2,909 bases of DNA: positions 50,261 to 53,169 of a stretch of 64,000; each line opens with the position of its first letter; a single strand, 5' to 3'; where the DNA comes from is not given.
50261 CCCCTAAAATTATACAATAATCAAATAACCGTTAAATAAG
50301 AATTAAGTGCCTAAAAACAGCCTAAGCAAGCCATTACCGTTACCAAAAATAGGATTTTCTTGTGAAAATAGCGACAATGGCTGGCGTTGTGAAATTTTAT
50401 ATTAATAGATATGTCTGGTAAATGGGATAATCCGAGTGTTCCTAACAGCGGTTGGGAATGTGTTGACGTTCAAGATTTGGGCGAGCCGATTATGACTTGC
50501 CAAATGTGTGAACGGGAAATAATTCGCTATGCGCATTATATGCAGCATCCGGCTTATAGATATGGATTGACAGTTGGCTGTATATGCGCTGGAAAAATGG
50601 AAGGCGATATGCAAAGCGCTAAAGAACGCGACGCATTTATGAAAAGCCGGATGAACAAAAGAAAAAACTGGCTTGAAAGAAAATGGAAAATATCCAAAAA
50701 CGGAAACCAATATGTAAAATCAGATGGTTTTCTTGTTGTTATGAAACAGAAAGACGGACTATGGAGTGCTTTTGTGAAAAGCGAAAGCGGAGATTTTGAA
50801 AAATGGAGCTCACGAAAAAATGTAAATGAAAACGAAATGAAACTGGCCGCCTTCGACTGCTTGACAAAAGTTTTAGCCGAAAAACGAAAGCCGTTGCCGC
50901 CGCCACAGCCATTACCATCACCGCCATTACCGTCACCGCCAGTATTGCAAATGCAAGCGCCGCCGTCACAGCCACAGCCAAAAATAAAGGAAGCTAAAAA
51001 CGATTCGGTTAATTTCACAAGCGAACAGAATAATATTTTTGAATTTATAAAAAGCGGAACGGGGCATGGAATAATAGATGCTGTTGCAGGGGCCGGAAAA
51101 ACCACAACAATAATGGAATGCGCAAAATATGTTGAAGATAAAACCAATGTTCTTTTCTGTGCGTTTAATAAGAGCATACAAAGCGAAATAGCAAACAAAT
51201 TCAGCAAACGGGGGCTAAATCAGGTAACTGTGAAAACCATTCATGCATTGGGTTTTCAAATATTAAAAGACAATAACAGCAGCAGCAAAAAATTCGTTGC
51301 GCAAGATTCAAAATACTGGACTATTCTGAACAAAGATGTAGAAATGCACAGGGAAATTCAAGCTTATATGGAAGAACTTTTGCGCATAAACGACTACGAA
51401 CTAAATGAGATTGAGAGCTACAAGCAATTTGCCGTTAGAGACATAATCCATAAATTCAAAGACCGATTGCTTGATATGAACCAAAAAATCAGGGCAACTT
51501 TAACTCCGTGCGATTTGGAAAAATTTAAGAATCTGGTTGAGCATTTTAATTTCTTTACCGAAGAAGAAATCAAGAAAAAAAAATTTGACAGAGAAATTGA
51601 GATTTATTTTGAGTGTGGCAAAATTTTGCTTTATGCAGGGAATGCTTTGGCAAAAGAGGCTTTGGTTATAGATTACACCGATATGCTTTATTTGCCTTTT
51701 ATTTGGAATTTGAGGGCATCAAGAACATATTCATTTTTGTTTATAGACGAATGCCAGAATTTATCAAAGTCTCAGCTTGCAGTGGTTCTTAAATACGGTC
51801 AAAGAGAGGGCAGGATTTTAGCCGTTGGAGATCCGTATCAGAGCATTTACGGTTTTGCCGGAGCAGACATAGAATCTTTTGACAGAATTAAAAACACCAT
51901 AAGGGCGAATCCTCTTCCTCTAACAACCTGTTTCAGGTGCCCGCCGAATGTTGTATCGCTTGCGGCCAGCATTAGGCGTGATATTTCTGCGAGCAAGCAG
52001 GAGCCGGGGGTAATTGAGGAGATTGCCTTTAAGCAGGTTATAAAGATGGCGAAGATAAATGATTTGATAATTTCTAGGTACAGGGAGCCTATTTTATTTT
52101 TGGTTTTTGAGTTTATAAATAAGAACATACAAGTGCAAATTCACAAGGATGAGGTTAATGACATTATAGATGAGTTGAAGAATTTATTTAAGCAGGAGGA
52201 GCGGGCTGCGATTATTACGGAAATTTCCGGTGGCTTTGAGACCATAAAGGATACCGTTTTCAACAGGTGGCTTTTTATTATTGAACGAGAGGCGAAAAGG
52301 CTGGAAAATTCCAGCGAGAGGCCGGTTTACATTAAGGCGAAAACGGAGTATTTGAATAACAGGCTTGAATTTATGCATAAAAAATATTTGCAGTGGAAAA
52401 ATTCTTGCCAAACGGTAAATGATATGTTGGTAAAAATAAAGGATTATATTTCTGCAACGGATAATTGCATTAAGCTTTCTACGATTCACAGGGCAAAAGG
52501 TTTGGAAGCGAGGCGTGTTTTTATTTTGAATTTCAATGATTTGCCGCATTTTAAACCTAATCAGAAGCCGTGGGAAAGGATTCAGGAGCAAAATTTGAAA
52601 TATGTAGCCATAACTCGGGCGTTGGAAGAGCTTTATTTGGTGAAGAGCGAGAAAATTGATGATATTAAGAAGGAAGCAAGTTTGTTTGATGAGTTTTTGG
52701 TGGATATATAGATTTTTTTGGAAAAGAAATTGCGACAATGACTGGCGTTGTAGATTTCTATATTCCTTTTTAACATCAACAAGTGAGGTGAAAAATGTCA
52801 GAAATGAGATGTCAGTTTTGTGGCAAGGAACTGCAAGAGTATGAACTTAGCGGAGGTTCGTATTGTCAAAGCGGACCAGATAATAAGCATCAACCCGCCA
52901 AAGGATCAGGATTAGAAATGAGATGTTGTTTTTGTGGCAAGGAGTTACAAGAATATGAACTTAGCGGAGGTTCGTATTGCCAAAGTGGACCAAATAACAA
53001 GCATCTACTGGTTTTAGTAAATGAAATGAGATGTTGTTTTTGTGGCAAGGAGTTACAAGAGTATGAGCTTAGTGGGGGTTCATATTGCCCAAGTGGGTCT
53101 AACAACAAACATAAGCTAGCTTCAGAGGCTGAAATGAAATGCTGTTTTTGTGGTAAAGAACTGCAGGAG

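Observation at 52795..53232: A 145-aa protein composed solely of four near-identical C3H zinc-knuckle repeats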

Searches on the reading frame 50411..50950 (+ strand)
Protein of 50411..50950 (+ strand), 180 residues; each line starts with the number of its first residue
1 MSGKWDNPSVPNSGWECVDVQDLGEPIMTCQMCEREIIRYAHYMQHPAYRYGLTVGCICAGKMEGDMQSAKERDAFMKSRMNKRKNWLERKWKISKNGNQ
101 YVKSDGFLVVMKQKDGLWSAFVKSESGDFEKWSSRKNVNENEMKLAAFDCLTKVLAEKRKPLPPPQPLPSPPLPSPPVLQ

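Call 16: search_protein_families(library=phrogs, proteins=[window:50411-50950:+], max_evalue=0.1)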
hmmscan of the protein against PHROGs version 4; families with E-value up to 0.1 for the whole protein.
window:50411-50950:+ (180 aa): 1 family
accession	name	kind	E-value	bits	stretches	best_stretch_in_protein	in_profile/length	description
phrog_23844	-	unknown function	0.066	14.1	0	48-74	14-40/57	-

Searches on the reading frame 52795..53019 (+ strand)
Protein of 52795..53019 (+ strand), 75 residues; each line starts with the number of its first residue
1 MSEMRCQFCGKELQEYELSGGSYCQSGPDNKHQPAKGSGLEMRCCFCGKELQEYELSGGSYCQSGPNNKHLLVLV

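Call 45: find_homologous_proteins(query=A4, max_evalue=0.1)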
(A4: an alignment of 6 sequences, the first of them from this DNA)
Query A4 (6 sequences) (75 aa, profile of the alignment): 15 proteins with E <= 0.1 among 3095 candidates.
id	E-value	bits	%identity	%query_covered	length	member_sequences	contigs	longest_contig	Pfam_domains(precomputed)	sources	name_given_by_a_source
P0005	7.3e-34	133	47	97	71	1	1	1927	PF12151.14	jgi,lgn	-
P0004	1.1e-32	130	58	97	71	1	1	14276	-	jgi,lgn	jgi:ribosomal protein S27E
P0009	1.2e-25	107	47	97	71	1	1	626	-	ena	-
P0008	4.3e-25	105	33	97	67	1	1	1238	-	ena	-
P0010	2.5e-12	64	31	92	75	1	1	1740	-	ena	-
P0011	3.1e-11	61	32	97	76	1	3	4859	-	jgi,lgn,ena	-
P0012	1.9e-10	58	32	96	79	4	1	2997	-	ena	-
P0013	2.2e-10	58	32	92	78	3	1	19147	-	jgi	-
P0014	6.1e-10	57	35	92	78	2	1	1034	-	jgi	jgi:hypothetical protein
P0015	9.0e-10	56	33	92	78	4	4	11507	-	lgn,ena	-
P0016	7.9e-9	53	34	91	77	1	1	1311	-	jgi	jgi:hypothetical protein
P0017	5.3e-7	47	28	91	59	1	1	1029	-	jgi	jgi:hypothetical protein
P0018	3.1e-6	45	29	96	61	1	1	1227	-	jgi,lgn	jgi:hypothetical protein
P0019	5.8e-2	31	32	45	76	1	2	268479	-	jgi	jgi:hypothetical protein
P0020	7.1e-2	31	41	45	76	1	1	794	-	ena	-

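Call 48: find_encoding_contigs(protein=P0013, flank=8000, max_places=3)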
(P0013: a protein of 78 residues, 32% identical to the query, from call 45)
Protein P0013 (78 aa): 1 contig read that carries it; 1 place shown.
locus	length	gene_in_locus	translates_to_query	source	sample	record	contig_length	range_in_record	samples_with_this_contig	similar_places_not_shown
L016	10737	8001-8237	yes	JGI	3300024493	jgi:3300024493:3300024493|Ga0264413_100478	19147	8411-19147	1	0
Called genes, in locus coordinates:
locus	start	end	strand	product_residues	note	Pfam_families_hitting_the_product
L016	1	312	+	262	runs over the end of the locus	PF00005:ABC_tran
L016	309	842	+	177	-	-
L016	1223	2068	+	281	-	PF03180:Lipoprotein_9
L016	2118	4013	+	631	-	PF03063:Prismane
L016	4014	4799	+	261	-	PF00142:Fer4_NifH (weak), PF01656:CbiA, PF02374:ArsA_ATPase, PF06564:CBP_BcsQ (faint), PF10609:ParA (weak), PF13614:AAA_31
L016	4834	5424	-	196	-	-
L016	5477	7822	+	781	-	-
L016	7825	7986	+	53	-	-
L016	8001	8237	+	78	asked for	-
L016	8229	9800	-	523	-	PF07969:Amidohydro_3, PF01979:Amidohydro_1 (weak)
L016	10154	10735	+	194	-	?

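Call 49: find_encoding_contigs(protein=P0015, flank=8000, max_places=4)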
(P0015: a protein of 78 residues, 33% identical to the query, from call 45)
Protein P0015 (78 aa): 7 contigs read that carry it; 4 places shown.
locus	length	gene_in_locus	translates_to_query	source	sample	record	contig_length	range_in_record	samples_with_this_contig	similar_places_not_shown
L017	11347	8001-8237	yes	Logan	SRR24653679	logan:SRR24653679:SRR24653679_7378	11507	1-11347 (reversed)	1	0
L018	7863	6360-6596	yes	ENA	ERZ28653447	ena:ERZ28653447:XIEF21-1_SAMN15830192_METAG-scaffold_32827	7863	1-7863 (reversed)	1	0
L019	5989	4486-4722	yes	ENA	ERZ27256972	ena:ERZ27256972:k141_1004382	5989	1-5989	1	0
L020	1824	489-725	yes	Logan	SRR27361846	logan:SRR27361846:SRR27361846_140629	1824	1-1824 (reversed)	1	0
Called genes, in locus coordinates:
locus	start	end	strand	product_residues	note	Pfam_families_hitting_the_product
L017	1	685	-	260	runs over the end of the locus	PF02649:GCHY-1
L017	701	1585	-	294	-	PF00763:THF_DHG_CYH, PF02882:THF_DHG_CYH_C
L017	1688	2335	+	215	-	PF27340:TP_0126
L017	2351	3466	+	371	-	-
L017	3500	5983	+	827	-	PF05496:RuvB_N, PF00004:AAA, PF00158:Sigma54_activat (faint), PF07728:AAA_5 (weak), PF13173:AAA_14, PF16193:AAA_assoc_2, PF12002:MgsA_C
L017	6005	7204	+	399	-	-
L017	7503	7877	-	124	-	PF01381:HTH_3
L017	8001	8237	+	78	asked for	-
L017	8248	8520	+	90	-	-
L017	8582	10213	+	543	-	PF09851:SHOCT (weak)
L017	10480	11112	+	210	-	PF00406:ADK, PF13207:AAA_17, PF05191:ADK_lid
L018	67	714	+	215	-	PF27340:TP_0126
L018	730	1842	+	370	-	-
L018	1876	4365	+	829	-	PF05496:RuvB_N, PF00004:AAA, PF00158:Sigma54_activat (faint), PF07728:AAA_5 (weak), PF13173:AAA_14, PF20720:nSTAND3 (faint), PF16193:AAA_assoc_2, PF12002:MgsA_C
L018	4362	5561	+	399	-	-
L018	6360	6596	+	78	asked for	-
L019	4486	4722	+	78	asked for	-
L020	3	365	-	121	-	?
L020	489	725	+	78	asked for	-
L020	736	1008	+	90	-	-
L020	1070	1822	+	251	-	?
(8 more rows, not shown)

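Call 50: find_encoding_contigs(protein=P0019, flank=8000, max_places=3)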
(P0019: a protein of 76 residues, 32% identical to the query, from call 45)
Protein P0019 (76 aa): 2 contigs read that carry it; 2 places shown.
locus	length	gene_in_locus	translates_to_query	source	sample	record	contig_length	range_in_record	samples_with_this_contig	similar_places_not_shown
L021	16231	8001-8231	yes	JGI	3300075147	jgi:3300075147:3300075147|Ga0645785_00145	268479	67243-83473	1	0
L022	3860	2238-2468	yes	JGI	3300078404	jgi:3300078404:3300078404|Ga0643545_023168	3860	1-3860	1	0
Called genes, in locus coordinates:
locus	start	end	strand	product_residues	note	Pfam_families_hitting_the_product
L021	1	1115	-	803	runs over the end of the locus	PF01751:Toprim, PF01131:Topoisom_bac, PF13368:Toprim_C_rpt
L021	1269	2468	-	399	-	PF02771:Acyl-CoA_dh_N, PF02770:Acyl-CoA_dh_M, PF00441:Acyl-CoA_dh_1, PF08028:Acyl-CoA_dh_2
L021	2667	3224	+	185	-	PF02674:Colicin_V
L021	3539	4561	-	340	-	PF01073:3Beta_HSD, PF01370:Epimerase, PF02719:Polysacc_synt_2, PF04321:RmlD_sub_bind (weak), PF05368:NmrA (weak), PF07993:NAD_binding_4, PF13460:NAD_binding_10, PF16363:GDP_Man_Dehyd, +1 more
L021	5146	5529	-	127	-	-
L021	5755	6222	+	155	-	-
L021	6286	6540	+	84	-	-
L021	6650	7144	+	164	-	-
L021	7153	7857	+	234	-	-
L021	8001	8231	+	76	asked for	-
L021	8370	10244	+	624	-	PF03235:GmrSD_N, PF07510:GmrSD_C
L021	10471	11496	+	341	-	PF04471:Mrr_cat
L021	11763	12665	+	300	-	PF13280:WYL, PF25583:WCX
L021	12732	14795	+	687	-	PF10431:ClpB_D2-small, PF01434:Peptidase_M41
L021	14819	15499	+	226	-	-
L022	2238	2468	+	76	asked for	-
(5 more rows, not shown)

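Call 54: find_encoding_contigs(protein=P0011, flank=8000, max_places=3)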
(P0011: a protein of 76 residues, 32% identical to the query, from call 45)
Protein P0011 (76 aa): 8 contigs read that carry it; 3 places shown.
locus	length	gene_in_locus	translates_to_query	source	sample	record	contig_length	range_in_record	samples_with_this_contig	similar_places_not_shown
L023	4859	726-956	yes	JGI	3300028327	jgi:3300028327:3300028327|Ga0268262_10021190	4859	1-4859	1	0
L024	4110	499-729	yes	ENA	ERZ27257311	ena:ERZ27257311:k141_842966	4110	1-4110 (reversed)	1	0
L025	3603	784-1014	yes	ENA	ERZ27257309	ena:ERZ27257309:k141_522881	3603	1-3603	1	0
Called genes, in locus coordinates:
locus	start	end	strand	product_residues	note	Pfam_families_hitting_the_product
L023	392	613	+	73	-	-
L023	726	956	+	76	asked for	-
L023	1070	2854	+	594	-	PF03235:GmrSD_N, PF07510:GmrSD_C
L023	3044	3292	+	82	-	-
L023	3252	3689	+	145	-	-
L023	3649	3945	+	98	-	-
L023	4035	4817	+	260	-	-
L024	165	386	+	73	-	-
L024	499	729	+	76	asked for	-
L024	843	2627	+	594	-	PF03235:GmrSD_N, PF07510:GmrSD_C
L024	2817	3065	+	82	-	-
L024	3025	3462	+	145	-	-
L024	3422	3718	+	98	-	-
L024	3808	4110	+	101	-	?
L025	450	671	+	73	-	-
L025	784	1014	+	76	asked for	-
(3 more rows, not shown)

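Call 56: predict_structure(alignment_id=A4)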
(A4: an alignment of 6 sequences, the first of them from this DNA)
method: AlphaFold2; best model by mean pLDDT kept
length: 75 residues; sequences in the alignment: 6
mean_pLDDT: 71.2   pTM: 0.40
mean pLDDT of the five models: 71.2, 70.2, 68.7, 68.1, 66.5
residues with pLDDT >= 90: 0; 70-90: 49; 50-70: 22; < 50: 4
segments of 3 or more residues with pLDDT < 50: none
pLDDT, mean of each block of 10 residues (from residue 1): 71 72 78 63 73 67 79 60
secondary structure, 60 per line:
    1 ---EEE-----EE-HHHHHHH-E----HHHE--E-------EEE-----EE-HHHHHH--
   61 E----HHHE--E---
elements in order: E4-6 H15-21 E42-44 H53-58

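Call 58: find_encoding_contigs(protein=P0012, flank=8000, max_places=3)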
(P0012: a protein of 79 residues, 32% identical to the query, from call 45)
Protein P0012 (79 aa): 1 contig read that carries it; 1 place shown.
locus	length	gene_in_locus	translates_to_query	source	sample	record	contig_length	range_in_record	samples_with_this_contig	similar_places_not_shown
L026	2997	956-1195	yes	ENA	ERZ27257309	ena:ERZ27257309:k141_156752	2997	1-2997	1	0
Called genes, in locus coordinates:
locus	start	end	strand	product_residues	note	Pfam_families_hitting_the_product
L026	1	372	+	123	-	?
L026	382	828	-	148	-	PF07022:Phage_CI_repr (weak)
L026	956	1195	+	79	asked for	-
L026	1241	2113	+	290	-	PF13240:Zn_Ribbon_1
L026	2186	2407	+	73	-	-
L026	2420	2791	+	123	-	PF07653:SH3_2 (weak), PF06347:SH3_4, PF08239:SH3_3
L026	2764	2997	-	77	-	?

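Call 60: fold_search(model_id=the predicted structure, library=pdb)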
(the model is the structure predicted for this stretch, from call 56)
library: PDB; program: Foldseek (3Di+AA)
matches with E <= 10: 98; with E <= 0.001: 0
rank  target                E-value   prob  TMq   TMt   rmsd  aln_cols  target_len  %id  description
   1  2d8y_MODEL_1_A        1.7e-01  0.12  0.23  0.20  12.0        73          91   14  Solution structure of the LIM domain of Epithelial protein lost in neoplasm (released 2006-06-08)
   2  3hcs_A                2.6e-01  0.04  0.22  0.14  11.0       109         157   16  Crystal structure of the N-terminal domain of TRAF6 (released 2009-05-26)
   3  9y6s_4L               6.4e-01  0.07  0.20  0.12  10.0        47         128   19  96-nm repeat of the Leishmania tarentolae doublet microtubule (released 2025-12-17)
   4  2ehe_MODEL_1_A        6.4e-01  0.06  0.22  0.20  11.9        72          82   17  Solution structure of the first LIM domain from human four and a half LIM domains protein 3 (released 2007-09-11)
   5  9atn_MODEL_1_A        9.7e-01  0.03  0.23  0.19  11.4        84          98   17  NMR structure of the MLL4 PHD2/3 fingers in complex with ASXL2 (released 2024-06-19)
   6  2h0d_B                1.1e+00  0.01  0.14  0.11  11.5        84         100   18  Structure of a Bmi-1-Ring1B Polycomb group ubiquitin ligase complex (released 2006-05-23)
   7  5fey_B                1.2e+00  0.03  0.20  0.19  11.4        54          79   20  TRIM32 RING (released 2016-05-18)
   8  7uhy_A                1.5e+00  0.02  0.21  0.03  11.9        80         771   16  Human GATOR2 complex (released 2022-07-20)
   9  6mlc_B                1.7e+00  0.02  0.20  0.20   9.9        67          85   15  PHD6 domain of MLL3 in complex with histone H4 (released 2018-10-24)
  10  5fey_A                1.9e+00  0.02  0.20  0.19  11.3        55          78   18  TRIM32 RING (released 2016-05-18)
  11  6mlc_A                1.9e+00  0.02  0.16  0.17   7.3        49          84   16  PHD6 domain of MLL3 in complex with histone H4 (released 2018-10-24)
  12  3pur_C                1.9e+00  0.01  0.19  0.06  10.9        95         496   19  CEKDM7A from C.Elegans, complex with D-2-HG (released 2011-01-26)
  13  5vo0_A                2.1e+00  0.01  0.18  0.15   9.3        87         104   15  Structure of a TRAF6-Ubc13~Ub complex (released 2017-12-06)
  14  2egq_MODEL_1_A        2.2e+00  0.02  0.20  0.19  11.2        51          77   12  Solution structure of the fourth LIM domain from human four and a half LIM domains 1 (released 2007-09-04)
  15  5din_A                2.2e+00  0.01  0.15  0.11  10.8        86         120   16  Structural Basis for the Indispensable Role of a Unique Zinc Finger Motif in LNX2 Ubiquitination (released 2015-10-14)
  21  2das_MODEL_1_A        3.7e+00  0.01  0.20  0.23  11.4        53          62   24  Solution structure of TRASH domain of zinc finger MYM-type protein 5 (released 2006-06-14)
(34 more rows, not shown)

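Call 106: fold_search(model_id=the predicted structure, library=viral)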
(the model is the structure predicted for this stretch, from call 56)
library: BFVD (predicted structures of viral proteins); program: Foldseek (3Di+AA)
matches with E <= 10: 321; with E <= 0.001: 0
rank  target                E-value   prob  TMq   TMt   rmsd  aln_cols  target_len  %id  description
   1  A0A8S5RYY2            1.9e-01  0.03  0.19  0.09  13.9        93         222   15  NinG recombination protein [Myoviridae sp. ctNQV2]
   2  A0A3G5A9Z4            2.9e-01  0.07  0.21  0.11  13.4        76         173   16  E3 ubiquitin-protein ligase LAP [Hyperionvirus sp.]
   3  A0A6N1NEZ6            2.9e-01  0.06  0.21  0.09   9.1        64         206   20  Putative ORFan [Tupanvirus deep ocean]
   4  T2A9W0                4.0e-01  0.41  0.31  0.38   5.5        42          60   24  (no name in the UniProt tables at hand)
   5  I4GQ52                4.0e-01  0.07  0.22  0.15  10.5        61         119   18  Protein E6 [Human papillomavirus 42]
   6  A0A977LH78            4.4e-01  0.14  0.25  0.31   7.2        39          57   23  (no name in the UniProt tables at hand)
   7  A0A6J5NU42            4.8e-01  0.05  0.24  0.16  10.7        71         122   18  Uncharacterized protein [uncultured Caudovirales phage]
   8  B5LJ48                5.6e-01  0.01  0.15  0.12  12.7        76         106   22  Uncharacterized protein [Mycobacterium phage Myrna]
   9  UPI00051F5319         6.1e-01  0.04  0.23  0.11   9.6        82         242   18  (no name look-up for this kind of identifier)
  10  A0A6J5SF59            6.6e-01  0.08  0.20  0.28   5.9        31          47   35  Uncharacterized protein [uncultured Caudovirales phage]
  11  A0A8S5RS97            6.6e-01  0.03  0.20  0.23  12.7        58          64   17  Uncharacterized protein [Myoviridae sp. ct5xZ3]
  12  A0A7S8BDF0            6.6e-01  0.03  0.21  0.07  11.9        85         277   15  HNH endonuclease [Medusavirus stheno T3]
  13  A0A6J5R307            7.2e-01  0.03  0.22  0.09  12.8        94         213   13  HNHc domain containing protein [uncultured Caudovirales phage]
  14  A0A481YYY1            7.2e-01  0.03  0.23  0.09   8.7        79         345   20  E3 ubiquitin-protein ligase [Marseillevirus LCMAC202]
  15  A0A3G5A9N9            7.2e-01  0.03  0.17  0.08  12.3        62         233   19  E3 ubiquitin-protein ligase LAP [Hyperionvirus sp.]
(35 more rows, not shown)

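Call 109: search_protein_families(library=phrogs, proteins=[P0011], max_evalue=0.01)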
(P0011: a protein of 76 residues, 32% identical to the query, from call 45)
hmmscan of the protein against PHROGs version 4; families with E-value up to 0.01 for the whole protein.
P0011 (76 aa): 1 family
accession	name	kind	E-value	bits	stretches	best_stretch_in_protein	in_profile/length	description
phrog_24525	-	unknown function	0.0073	17.5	0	6-20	59-73/86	-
